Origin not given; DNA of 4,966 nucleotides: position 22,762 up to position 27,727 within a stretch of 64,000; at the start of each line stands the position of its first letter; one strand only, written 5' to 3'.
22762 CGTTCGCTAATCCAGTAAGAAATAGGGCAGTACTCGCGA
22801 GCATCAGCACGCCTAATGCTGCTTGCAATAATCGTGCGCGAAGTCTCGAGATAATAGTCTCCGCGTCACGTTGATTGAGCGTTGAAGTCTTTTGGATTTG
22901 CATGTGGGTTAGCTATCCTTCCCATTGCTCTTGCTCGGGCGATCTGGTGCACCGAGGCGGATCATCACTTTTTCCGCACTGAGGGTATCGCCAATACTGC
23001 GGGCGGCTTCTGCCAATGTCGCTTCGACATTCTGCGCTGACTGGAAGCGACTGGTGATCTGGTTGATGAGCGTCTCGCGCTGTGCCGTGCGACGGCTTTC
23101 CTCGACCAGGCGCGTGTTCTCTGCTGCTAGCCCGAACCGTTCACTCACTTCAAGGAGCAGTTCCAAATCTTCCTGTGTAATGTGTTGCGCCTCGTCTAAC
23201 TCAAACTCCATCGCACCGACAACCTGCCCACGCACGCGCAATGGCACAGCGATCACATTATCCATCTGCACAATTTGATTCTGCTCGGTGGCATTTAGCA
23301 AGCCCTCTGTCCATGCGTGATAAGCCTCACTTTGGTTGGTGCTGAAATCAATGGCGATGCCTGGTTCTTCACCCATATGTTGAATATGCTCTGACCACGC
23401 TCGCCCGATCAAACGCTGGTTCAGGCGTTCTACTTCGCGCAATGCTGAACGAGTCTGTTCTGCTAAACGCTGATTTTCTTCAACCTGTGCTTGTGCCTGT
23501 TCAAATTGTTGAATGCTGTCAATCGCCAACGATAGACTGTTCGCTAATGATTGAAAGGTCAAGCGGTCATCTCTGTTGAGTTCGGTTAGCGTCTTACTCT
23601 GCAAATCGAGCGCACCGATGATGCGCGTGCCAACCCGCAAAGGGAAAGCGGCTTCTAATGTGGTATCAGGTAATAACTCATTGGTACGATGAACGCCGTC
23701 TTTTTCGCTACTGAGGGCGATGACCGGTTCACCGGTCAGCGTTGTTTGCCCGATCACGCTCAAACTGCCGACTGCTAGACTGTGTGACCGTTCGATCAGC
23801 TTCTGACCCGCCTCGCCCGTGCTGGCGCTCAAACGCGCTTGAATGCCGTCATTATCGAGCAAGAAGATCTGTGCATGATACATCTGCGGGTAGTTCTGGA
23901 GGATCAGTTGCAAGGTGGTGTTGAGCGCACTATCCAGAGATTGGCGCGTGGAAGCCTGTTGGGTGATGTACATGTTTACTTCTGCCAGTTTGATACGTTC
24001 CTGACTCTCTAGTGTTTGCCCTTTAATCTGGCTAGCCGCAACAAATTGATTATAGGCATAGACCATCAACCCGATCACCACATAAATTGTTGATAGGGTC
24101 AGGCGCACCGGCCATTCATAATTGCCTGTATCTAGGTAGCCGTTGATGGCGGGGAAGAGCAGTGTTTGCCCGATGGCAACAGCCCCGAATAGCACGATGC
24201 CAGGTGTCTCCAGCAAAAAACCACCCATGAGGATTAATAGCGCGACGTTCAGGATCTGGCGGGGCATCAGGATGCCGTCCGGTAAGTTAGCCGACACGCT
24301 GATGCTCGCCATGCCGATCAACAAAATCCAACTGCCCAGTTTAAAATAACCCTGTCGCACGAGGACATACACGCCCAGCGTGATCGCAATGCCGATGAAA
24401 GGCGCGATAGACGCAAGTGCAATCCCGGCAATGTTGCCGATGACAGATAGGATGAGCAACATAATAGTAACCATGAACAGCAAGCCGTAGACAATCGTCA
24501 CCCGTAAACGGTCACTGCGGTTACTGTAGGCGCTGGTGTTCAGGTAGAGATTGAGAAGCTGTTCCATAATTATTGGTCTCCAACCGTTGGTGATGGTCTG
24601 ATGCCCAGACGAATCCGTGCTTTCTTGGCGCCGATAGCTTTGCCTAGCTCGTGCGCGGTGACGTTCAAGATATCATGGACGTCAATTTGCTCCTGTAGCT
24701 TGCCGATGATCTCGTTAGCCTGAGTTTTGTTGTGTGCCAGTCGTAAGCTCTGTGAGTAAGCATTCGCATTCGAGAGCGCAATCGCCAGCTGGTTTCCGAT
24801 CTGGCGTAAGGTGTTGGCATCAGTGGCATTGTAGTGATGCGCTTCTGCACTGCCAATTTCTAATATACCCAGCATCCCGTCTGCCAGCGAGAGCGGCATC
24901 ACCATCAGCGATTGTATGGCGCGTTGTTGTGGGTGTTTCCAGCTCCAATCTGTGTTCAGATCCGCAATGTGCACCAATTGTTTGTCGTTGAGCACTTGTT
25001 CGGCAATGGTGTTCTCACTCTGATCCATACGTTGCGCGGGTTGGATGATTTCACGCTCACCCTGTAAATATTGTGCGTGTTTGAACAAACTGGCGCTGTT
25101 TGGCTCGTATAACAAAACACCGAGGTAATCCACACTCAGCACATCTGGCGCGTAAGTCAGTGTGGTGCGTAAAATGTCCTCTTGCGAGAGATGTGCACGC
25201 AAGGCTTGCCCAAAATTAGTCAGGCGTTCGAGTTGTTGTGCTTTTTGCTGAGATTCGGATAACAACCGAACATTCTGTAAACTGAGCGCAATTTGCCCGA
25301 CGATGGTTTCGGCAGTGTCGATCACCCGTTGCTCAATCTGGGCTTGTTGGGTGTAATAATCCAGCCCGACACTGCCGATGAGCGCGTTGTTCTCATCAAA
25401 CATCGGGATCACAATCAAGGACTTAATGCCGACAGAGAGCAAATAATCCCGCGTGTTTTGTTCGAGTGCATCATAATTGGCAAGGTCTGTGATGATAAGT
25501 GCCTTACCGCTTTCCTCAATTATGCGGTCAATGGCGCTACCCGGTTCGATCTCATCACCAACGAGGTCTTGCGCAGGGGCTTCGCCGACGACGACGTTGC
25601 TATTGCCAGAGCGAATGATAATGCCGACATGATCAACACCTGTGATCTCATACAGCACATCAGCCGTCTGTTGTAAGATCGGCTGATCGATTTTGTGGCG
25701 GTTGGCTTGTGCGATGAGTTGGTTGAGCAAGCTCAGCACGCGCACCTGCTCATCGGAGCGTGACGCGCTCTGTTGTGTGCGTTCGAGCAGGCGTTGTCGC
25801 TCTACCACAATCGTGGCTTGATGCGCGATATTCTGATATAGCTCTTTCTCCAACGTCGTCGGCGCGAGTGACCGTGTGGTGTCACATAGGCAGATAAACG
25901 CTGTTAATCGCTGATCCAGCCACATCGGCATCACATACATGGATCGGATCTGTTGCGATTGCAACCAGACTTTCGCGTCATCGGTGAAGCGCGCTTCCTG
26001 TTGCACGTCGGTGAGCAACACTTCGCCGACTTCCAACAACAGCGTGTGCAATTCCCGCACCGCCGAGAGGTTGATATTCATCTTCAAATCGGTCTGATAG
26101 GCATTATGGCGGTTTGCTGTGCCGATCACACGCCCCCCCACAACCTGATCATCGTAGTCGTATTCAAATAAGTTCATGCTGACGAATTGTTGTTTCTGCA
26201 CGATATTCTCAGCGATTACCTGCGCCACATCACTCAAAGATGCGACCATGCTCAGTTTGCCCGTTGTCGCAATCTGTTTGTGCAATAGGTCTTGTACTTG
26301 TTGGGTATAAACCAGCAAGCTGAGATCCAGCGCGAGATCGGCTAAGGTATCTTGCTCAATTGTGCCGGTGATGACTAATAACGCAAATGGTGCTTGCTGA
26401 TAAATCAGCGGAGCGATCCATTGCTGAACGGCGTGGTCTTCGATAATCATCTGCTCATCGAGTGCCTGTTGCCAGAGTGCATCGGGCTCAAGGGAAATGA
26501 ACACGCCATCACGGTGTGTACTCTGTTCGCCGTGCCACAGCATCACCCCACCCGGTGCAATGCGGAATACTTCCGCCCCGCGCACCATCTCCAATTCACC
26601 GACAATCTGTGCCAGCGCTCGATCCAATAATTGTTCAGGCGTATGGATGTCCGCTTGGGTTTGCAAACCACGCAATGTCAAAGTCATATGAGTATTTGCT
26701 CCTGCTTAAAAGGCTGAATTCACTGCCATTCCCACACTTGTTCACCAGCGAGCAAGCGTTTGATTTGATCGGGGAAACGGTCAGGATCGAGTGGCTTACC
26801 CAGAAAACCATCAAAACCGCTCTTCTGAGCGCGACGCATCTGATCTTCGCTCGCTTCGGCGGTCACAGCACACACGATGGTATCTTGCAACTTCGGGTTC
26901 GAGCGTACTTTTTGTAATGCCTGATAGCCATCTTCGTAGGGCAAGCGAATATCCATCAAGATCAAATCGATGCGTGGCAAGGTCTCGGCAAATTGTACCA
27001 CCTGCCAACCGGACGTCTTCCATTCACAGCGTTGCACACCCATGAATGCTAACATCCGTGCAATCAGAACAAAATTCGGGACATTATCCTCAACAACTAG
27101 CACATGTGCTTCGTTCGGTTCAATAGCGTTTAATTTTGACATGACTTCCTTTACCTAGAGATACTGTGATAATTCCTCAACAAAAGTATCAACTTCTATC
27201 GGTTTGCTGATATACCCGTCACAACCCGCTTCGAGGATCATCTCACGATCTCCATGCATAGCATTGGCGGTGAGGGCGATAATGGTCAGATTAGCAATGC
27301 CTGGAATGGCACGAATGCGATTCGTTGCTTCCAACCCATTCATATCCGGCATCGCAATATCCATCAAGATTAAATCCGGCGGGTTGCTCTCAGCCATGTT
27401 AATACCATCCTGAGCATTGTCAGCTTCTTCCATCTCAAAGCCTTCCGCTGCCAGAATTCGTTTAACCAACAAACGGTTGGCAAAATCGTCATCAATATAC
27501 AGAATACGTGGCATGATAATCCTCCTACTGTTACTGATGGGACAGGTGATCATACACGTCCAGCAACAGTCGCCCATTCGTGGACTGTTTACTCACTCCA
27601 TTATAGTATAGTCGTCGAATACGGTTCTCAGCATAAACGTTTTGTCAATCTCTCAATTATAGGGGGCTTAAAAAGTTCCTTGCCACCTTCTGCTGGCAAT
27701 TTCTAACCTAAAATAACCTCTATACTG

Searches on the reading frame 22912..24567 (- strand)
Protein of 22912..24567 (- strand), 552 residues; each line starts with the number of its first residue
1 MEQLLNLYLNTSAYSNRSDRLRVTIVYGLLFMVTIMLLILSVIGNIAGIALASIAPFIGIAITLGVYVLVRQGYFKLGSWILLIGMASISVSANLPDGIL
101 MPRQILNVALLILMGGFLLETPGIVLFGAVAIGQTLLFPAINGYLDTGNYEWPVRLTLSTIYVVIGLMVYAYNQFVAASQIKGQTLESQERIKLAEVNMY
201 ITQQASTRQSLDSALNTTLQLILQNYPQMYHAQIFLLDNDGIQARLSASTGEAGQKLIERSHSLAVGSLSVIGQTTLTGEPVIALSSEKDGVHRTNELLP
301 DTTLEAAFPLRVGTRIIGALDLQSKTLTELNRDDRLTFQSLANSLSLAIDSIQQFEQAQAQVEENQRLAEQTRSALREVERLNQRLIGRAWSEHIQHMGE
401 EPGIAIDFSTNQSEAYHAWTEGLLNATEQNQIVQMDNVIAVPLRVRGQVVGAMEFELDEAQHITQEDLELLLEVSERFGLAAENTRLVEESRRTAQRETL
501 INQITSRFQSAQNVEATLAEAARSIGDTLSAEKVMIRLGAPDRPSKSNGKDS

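Call 64: search_protein_families(library=pfam, proteins=[window:22912-24567:-], max_evalue=0.0001)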
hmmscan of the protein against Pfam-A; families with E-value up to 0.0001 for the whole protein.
window:22912-24567:- (552 aa): 3 families
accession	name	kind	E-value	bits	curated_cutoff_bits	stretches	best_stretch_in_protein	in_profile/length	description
PF13185.12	GAF_2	-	2.3e-16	60.7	28.6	1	209-350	2-136/136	GAF domain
PF01590.32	GAF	-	1.1e-13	52.2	22.4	2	212-349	3-133/133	GAF domain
PF13492.12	GAF_3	-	2.4e-13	51.1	27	1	227-350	17-128/129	GAF domain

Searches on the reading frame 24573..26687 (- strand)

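Call 64: search_protein_families(library=pfam, proteins=[window:24573-26687:-], max_evalue=0.0001)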
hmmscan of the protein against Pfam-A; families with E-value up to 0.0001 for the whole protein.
window:24573-26687:- (705 aa): 3 families
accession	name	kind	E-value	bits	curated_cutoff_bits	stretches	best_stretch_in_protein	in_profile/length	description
PF01590.32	GAF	-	1.4e-29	103.7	22.4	2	336-470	4-133/133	GAF domain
PF13185.12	GAF_2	-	3.3e-29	102.3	28.6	2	500-638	2-135/136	GAF domain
PF13492.12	GAF_3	-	2.5e-10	41.3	27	1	501-640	1-129/129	GAF domain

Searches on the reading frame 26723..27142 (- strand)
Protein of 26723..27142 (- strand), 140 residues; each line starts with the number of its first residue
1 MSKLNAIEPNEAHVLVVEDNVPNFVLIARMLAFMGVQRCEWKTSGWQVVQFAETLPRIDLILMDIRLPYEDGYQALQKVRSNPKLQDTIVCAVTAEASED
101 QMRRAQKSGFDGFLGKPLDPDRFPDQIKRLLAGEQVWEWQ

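Call 64: search_protein_families(library=pfam, proteins=[window:26723-27142:-], max_evalue=0.0001)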
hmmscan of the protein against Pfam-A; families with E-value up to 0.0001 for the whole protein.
window:26723-27142:- (140 aa): 1 family
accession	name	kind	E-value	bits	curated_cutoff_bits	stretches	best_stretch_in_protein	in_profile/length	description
PF00072.30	Response_reg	-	4.5e-18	65.9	30.2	1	14-127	1-110/111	Response regulator receiver domain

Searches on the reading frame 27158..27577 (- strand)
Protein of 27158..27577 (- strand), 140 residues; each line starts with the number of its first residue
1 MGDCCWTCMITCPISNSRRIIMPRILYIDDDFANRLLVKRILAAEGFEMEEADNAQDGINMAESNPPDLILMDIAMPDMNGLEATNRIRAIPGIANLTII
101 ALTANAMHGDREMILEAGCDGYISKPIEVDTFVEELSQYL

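Call 64: search_protein_families(library=pfam, proteins=[window:27158-27577:-], max_evalue=0.0001)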
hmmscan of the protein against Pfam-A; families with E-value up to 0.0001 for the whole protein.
window:27158-27577:- (140 aa): 1 family
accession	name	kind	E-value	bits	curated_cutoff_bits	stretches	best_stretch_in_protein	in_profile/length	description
PF00072.30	Response_reg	-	1.9e-27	96.1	30.2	1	25-135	1-109/111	Response regulator receiver domain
